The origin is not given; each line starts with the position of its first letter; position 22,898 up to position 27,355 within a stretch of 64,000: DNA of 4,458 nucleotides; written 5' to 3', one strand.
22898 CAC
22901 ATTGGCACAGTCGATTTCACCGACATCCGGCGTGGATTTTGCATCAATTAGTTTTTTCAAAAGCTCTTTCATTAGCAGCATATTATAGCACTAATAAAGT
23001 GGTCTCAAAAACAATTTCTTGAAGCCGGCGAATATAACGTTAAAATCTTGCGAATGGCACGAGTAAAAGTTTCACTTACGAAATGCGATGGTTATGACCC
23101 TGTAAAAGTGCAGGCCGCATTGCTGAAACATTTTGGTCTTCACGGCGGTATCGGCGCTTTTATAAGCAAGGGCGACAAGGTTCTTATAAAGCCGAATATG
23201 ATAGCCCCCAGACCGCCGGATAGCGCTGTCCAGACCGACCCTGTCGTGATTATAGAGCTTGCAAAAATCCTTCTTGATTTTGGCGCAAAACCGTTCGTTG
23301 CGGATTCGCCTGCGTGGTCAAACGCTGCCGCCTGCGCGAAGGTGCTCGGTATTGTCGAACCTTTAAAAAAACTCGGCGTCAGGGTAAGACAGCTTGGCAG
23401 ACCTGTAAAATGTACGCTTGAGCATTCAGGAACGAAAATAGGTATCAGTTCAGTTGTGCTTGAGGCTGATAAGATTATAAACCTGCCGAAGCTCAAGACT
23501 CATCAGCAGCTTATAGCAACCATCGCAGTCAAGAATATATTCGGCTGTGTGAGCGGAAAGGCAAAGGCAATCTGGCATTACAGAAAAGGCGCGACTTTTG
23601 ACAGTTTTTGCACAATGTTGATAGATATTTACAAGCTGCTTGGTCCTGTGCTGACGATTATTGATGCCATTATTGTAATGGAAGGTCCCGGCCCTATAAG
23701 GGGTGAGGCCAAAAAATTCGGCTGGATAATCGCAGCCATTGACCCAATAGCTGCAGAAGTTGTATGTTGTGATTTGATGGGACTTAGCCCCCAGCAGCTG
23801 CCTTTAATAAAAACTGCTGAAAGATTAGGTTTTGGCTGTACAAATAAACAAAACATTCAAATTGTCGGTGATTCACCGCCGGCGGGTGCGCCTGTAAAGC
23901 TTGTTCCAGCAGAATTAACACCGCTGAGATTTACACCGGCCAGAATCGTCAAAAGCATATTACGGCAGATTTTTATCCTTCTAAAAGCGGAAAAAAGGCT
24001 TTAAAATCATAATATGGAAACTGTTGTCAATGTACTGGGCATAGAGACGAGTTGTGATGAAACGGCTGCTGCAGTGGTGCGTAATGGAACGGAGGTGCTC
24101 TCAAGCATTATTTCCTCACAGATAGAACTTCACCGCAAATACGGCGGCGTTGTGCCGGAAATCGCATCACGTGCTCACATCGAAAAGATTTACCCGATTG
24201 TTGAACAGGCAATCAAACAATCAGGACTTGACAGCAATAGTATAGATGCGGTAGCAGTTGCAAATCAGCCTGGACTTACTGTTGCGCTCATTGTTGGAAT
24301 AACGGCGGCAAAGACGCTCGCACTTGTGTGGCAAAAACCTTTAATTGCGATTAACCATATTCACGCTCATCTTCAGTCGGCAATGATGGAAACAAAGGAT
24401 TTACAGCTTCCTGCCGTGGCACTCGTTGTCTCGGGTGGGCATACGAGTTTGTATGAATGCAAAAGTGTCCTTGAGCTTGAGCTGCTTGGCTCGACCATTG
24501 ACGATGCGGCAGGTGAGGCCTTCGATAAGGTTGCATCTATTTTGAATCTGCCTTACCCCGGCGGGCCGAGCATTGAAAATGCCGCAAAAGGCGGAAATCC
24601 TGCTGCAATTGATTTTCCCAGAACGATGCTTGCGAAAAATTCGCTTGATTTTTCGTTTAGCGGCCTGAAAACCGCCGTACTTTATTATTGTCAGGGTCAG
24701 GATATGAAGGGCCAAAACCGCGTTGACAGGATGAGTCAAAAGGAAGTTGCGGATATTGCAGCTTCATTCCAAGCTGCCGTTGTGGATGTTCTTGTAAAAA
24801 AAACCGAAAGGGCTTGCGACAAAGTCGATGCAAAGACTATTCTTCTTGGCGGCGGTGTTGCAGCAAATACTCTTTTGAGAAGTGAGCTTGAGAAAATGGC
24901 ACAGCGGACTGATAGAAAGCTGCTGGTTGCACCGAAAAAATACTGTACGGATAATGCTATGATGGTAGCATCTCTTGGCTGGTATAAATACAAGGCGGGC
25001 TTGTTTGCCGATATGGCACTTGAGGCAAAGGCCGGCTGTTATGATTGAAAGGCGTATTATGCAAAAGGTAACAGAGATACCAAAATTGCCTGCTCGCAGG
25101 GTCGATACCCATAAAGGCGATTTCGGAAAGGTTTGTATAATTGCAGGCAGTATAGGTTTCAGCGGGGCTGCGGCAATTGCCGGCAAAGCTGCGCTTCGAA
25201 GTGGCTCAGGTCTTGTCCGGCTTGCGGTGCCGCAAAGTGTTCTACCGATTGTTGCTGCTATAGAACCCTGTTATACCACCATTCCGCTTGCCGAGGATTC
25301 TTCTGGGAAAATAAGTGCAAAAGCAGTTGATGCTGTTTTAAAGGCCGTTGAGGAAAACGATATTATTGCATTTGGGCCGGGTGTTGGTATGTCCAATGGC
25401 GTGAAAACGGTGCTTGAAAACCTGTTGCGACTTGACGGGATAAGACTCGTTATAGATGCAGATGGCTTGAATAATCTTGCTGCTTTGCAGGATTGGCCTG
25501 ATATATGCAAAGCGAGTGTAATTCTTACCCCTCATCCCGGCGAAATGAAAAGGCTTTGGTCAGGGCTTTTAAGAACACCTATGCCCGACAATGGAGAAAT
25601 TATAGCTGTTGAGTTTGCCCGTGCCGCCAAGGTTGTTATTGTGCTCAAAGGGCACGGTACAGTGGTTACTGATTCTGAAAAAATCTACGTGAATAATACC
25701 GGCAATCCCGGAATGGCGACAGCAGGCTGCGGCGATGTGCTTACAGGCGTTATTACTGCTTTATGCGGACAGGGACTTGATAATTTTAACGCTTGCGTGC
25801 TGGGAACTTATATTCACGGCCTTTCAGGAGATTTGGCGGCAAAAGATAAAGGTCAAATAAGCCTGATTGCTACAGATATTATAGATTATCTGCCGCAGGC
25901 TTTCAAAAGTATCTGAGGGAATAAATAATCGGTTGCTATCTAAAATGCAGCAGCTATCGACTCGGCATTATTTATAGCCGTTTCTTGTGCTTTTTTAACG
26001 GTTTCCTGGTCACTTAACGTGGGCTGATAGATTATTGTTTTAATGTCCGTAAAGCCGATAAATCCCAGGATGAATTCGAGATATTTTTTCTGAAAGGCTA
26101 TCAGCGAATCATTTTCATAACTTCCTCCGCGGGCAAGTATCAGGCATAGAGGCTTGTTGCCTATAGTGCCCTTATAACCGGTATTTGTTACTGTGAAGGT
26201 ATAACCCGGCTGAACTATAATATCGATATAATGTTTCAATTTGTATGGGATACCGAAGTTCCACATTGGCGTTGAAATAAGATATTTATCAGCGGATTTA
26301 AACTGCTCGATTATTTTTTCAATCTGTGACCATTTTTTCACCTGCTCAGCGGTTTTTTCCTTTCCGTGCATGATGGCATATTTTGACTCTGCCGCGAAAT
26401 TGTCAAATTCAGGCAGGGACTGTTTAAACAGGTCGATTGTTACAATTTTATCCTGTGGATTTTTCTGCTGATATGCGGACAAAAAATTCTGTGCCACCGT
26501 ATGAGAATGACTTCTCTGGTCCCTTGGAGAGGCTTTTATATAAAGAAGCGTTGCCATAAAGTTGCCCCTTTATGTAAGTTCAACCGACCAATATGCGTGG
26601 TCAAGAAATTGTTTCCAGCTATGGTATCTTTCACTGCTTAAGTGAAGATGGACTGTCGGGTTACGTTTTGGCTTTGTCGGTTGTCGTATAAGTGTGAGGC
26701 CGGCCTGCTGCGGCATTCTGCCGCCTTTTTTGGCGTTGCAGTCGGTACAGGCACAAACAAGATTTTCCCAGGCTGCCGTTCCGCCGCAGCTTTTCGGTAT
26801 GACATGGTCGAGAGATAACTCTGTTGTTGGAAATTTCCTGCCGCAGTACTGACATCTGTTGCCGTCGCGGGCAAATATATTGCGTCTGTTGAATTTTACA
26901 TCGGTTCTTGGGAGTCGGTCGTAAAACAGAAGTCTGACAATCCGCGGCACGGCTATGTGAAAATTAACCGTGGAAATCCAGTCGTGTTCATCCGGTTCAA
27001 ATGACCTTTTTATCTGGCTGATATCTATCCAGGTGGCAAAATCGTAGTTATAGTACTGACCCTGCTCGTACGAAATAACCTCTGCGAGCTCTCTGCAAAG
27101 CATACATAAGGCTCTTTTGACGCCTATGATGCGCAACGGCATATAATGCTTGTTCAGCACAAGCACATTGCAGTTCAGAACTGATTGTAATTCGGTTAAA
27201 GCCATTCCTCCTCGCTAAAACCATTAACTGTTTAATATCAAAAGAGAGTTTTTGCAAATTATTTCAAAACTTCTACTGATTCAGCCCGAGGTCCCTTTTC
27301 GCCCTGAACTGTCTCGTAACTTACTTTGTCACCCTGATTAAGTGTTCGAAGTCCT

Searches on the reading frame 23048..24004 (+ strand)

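Call 83: search_protein_families(library=pfam, proteins=[window:23048-24004:+], max_evalue=0.001)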
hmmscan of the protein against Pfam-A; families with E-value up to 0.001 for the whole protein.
window:23048-24004:+ (318 aa): 1 family
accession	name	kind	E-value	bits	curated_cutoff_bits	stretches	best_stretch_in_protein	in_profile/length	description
PF04015.17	DUF362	-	4e-49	167.8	24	1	45-242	1-200/200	Domain of unknown function (DUF362)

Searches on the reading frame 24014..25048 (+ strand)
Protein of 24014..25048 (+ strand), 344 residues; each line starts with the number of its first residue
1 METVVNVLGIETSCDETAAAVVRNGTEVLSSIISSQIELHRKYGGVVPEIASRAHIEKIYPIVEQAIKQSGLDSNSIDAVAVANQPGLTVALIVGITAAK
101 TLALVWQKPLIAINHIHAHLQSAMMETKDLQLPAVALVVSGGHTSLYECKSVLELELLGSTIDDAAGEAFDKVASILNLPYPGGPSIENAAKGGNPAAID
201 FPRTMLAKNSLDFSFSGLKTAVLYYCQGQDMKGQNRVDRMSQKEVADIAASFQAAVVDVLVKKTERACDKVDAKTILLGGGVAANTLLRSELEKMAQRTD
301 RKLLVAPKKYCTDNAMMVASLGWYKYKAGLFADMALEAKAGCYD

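Call 83: search_protein_families(library=pfam, proteins=[window:24014-25048:+], max_evalue=0.001)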
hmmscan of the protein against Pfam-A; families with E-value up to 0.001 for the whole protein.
window:24014-25048:+ (344 aa): 3 families
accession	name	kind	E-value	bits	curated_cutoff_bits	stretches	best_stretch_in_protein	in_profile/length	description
PF00814.31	TsaD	-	2.4e-96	322.9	24.8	1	27-319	1-263/264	tRNA N6-adenosine threonylcarbamoyltransferase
PF22521.2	HypF_C_2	-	1.1e-09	38.9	27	1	223-314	144-235/241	Carbamoyltransferase, Kae1-like Domain, second subdomain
PF02543.21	Carbam_trans_N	-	9.2e-07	29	24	1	235-295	262-323/346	Carbamoyltransferase N-terminus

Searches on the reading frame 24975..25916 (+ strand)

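Call 83: search_protein_families(library=pfam, proteins=[window:24975-25916:+], max_evalue=0.001)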
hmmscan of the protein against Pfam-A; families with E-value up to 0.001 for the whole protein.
window:24975-25916:+ (313 aa): 2 families
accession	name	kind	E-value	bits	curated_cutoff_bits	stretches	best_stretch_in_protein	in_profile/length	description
PF01256.23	Carb_kinase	-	2e-48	165.4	27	1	53-307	1-241/242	NAD(P)H-hydrate dehydratase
PF02110.20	HK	-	3e-05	23.9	27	1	211-306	144-241/247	Hydroxyethylthiazole kinase family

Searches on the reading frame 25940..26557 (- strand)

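Call 83: search_protein_families(library=pfam, proteins=[window:25940-26557:-], max_evalue=0.001)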
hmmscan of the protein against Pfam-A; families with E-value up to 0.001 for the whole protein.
window:25940-26557:- (205 aa): 2 families
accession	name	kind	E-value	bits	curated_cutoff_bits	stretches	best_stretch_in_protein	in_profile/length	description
PF02525.22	Flavodoxin_2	-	2.7e-43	148.4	27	1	3-197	2-193/198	Flavodoxin-like fold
PF03358.20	FMN_red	-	2.8e-08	33.9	24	1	4-145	3-117/152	NADPH-dependent FMN reductase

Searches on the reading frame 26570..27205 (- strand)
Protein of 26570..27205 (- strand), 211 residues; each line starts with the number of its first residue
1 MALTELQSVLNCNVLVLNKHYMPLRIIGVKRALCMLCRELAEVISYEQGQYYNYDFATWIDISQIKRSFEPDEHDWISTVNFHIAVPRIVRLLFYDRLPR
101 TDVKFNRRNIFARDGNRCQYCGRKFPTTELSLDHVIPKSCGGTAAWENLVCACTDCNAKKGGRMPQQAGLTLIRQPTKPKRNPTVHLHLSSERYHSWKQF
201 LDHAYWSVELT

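Call 83: search_protein_families(library=pfam, proteins=[window:26570-27205:-], max_evalue=0.001)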
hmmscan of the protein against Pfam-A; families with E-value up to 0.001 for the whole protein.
window:26570-27205:- (211 aa): 3 families
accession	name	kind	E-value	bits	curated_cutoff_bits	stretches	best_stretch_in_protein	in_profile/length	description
PF14279.12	HNH_5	-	1.6e-17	63.6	27.5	1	118-168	1-51/56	HNH endonuclease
PF01844.29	HNH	-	2e-14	53.9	21.4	1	118-161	1-45/47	HNH endonuclease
PF13395.12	HNH_4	-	3.1e-06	27.5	22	1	118-165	1-53/54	HNH endonuclease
